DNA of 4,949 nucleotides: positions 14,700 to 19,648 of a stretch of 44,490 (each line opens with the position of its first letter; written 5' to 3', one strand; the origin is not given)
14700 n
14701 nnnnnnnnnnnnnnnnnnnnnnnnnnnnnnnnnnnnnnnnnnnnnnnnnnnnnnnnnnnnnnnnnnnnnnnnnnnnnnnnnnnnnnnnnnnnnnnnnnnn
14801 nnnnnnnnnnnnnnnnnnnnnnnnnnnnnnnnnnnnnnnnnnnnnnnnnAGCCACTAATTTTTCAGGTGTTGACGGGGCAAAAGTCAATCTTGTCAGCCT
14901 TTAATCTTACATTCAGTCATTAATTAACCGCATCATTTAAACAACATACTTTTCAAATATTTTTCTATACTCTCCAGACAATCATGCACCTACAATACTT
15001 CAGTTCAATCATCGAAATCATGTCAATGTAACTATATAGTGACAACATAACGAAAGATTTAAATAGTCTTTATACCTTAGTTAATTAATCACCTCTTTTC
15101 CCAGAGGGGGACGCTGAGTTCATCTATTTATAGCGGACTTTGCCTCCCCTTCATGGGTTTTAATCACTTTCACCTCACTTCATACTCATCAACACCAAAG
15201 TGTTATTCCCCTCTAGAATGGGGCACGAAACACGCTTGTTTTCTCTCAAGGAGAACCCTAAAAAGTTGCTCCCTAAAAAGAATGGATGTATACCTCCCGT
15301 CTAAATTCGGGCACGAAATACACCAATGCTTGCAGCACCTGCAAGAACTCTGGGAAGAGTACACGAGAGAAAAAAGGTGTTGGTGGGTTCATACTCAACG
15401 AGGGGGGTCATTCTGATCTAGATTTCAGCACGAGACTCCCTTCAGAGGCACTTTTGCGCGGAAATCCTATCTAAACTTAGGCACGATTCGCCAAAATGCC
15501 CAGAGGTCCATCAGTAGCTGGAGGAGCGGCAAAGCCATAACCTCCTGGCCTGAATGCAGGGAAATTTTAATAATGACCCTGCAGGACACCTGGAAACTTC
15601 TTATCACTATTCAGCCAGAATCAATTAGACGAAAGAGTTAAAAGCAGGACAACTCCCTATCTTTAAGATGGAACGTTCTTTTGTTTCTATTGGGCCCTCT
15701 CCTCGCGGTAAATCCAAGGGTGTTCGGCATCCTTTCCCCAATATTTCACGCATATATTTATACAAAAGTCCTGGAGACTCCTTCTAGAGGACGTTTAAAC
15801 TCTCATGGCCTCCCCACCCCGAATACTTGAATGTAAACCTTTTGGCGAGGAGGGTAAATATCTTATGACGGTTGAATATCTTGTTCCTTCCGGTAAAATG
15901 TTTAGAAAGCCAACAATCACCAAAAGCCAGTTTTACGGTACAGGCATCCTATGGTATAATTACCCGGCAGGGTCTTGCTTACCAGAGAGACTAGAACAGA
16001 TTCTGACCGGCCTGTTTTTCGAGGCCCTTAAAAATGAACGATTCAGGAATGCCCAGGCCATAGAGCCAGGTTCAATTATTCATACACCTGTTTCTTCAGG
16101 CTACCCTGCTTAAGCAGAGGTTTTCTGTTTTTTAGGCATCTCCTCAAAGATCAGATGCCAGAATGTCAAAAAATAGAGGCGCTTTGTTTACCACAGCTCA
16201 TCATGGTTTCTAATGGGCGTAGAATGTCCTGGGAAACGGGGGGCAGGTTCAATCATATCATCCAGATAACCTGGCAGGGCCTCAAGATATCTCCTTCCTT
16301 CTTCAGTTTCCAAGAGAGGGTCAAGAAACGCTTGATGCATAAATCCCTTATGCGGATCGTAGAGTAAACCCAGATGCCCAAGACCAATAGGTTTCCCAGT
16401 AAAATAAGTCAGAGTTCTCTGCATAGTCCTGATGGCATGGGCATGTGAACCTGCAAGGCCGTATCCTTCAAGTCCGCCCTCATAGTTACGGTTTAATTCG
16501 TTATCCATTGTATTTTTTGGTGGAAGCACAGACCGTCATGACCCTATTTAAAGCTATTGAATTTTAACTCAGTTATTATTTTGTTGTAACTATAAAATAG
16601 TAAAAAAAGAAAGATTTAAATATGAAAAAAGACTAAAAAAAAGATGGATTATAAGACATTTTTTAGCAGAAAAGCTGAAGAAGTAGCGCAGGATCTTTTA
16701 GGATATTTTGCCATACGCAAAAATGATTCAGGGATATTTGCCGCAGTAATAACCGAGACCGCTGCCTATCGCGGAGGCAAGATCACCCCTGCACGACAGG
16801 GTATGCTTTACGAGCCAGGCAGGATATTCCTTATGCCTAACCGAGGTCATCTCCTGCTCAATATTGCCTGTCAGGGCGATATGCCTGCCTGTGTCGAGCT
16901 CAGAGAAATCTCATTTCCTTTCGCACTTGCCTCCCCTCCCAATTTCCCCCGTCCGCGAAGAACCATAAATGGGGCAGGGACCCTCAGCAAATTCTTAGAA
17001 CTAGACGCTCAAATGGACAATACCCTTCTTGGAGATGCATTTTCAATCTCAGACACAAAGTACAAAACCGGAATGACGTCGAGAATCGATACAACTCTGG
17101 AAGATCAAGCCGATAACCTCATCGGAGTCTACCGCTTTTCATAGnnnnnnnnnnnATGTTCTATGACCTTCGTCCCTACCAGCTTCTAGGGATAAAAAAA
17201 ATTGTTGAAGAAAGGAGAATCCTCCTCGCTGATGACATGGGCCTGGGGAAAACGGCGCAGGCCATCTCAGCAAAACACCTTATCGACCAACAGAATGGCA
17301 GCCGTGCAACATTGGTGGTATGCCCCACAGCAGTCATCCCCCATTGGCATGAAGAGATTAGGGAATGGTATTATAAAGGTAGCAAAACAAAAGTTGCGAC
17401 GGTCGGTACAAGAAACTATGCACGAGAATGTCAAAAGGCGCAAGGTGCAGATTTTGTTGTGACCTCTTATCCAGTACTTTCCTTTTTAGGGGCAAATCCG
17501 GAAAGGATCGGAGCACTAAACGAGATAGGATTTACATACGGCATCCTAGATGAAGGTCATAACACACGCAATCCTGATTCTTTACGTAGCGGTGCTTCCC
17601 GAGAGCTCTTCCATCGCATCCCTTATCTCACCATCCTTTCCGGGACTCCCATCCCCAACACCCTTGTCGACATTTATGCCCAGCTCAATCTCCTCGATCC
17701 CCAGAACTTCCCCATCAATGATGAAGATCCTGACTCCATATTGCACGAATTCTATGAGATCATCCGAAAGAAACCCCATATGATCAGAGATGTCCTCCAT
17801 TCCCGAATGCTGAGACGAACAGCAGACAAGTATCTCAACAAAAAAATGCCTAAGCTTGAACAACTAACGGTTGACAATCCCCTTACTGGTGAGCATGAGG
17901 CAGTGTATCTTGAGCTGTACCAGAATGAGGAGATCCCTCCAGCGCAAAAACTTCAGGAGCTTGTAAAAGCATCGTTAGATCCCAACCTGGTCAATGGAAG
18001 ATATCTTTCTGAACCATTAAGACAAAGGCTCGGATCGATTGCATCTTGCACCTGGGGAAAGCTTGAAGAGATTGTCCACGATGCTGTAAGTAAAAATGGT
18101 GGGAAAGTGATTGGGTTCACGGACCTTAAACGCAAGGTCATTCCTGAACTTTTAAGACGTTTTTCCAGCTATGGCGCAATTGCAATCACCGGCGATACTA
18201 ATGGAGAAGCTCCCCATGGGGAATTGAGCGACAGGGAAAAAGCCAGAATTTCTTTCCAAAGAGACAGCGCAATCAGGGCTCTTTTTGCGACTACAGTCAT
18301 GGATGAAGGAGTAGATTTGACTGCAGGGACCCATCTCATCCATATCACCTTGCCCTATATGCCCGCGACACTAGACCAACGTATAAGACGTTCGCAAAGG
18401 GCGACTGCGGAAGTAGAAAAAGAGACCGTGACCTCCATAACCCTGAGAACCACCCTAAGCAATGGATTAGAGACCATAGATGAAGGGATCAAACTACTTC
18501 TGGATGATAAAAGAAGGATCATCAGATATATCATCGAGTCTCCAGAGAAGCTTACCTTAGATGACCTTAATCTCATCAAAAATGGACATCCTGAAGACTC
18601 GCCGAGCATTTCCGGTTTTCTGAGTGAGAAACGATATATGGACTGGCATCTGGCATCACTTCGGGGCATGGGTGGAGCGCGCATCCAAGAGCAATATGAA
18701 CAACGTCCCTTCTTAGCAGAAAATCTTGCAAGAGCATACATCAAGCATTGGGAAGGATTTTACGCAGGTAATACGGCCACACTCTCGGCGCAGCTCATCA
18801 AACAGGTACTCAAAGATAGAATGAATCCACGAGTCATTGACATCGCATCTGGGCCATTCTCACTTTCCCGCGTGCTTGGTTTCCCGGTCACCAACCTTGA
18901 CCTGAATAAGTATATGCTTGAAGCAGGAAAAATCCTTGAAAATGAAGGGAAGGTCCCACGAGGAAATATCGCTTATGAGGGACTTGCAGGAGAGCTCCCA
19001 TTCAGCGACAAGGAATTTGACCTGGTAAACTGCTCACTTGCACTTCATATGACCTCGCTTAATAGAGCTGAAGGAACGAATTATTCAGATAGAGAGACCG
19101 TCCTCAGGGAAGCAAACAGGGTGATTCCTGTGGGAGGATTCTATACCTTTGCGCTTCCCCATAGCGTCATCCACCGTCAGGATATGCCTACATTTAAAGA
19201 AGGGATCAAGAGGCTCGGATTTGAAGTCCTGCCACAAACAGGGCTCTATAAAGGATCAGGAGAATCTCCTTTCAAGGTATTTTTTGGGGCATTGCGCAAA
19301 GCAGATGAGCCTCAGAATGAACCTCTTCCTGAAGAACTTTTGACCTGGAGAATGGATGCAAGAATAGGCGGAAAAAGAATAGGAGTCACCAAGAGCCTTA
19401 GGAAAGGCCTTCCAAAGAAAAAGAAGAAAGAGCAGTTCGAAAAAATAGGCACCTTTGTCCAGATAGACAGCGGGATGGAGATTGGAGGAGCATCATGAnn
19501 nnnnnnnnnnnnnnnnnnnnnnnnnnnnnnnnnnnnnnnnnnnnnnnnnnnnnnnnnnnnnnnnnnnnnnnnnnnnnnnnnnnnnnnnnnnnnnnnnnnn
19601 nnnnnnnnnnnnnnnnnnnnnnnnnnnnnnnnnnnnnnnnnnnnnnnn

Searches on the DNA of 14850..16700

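Call 41: search_rna_families(source=window, start=14850, end=16700, threshold=evalue, max_evalue=1)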
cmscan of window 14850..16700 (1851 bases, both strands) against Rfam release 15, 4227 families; matches with E-value up to 1: 0.
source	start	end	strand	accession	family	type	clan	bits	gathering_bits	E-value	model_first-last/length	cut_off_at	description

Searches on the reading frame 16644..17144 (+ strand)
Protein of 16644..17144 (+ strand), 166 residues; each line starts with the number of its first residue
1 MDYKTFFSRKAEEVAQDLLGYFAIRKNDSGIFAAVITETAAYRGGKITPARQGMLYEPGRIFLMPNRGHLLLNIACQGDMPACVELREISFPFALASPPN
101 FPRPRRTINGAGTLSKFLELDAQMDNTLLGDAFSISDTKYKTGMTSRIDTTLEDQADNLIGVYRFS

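Call 10: search_protein_families(library=pfam, proteins=[window:16644-17144:+], max_evalue=0.01)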
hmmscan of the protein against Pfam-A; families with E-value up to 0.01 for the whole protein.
window:16644-17144:+ (166 aa): 1 family
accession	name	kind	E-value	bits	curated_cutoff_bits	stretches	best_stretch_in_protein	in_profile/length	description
PF02245.21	Pur_DNA_glyco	-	3.9e-13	49.6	27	1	6-148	2-163/181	Methylpurine-DNA glycosylase (MPG)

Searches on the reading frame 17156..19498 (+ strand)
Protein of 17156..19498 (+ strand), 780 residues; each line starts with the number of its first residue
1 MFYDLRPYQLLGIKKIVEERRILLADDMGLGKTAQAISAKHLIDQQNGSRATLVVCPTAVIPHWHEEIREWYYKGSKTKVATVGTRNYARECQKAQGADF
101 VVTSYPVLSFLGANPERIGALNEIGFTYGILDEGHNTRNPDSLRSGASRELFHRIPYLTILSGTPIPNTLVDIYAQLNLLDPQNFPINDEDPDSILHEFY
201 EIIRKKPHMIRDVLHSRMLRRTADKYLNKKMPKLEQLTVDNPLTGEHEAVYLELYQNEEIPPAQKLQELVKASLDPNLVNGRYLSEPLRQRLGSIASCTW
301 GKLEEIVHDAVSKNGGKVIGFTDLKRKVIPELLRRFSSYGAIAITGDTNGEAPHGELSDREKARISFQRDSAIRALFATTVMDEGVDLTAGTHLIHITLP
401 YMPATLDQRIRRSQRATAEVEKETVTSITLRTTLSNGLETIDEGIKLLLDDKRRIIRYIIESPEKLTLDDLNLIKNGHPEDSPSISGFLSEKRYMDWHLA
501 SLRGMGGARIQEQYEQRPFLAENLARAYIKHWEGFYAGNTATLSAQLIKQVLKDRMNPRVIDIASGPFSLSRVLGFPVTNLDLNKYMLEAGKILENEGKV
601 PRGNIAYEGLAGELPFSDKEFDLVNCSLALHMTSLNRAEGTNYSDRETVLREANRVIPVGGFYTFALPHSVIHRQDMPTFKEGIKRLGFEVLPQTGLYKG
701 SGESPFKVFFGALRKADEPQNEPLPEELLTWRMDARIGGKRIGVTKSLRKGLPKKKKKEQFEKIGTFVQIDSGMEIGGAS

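Call 10: search_protein_families(library=pfam, proteins=[window:17156-19498:+], max_evalue=0.01)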
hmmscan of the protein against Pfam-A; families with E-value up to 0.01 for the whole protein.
window:17156-19498:+ (780 aa): 7 families
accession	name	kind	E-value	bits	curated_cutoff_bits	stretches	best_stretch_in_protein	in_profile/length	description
PF00176.29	SNF2-rel_dom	-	3.4e-35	122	24.9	1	21-260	19-258/290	SNF2-related domain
PF00271.37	Helicase_C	-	4e-10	40.4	23.5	1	307-416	6-109/110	Helicase conserved C-terminal domain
PF08241.18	Methyltransf_11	-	7.6e-09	36.5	21.2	1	562-663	2-93/95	Methyltransferase domain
PF01209.24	Ubie_methyltran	-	1.1e-07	31.9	20.1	1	550-696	41-178/233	ubiE/COQ5 methyltransferase family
PF00270.35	DEAD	-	1.8e-07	31.5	26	1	6-140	1-132/167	DEAD/DEAH box helicase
PF04851.21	ResIII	-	2.3e-06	28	22.5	1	3-142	2-142/164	Type III restriction enzyme, res subunit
PF13649.12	Methyltransf_25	-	0.00079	20.5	27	1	571-660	16-96/97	Methyltransferase domain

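Call 56: search_protein_families(library=padloc, proteins=[window:17156-19498:+], max_evalue=0.01)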
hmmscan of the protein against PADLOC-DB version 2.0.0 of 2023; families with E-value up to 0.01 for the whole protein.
window:17156-19498:+ (780 aa): 48 families (the best 25 are shown)
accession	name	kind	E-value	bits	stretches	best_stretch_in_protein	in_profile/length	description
PDLC00633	ZorD1|ZorD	-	3.5e-33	112.7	1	6-466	445-891/908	"SWI2/SNF2 helicase, Mrr-like nuclease"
PDLC00631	ZorD1|ZorD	-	4.1e-22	75.8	1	7-459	444-909/1071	"SWI2/SNF2 helicase, Mrr-like nuclease"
PDLC00632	ZorD1|ZorD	-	3.4e-19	66.3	2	19-78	616-676/1101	"SWI2/SNF2 helicase, Mrr-like nuclease"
PDLC00628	ZorD1|ZorD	-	8.2e-18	61.5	1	21-416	535-931/1171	"SWI2/SNF2 helicase, Mrr-like nuclease"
PDLC02840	DpdE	-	1e-17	61.7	3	4-71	159-229/1091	DpdE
PDLC02851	DpdE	-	1.1e-17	61.1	1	5-251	598-838/1055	DpdE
PDLC02621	DrmD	-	2.2e-17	60.6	2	357-421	560-628/1040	DrmD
PDLC00629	ZorD1|ZorD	-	2.5e-17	60.1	1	22-467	505-962/1012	"SWI2/SNF2 helicase, Mrr-like nuclease"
PDLC02842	DpdE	-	2.9e-17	59.6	1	5-233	702-932/1176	DpdE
PDLC02850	DpdE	-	1.3e-16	57.7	1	23-471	827-1256/1282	DpdE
PDLC02619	DrmD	-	1.9e-16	57.4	1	21-252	52-275/872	DrmD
PDLC02843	DpdE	-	1.2e-14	51.3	2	10-191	164-323/1091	DpdE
PDLC02854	DpdE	-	2.7e-14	50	2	303-474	912-1076/1083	DpdE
PDLC02849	DpdE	-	6.9e-14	49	2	24-180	424-566/857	DpdE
PDLC02632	DrmD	-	8.4e-14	49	2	354-418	556-626/662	DrmD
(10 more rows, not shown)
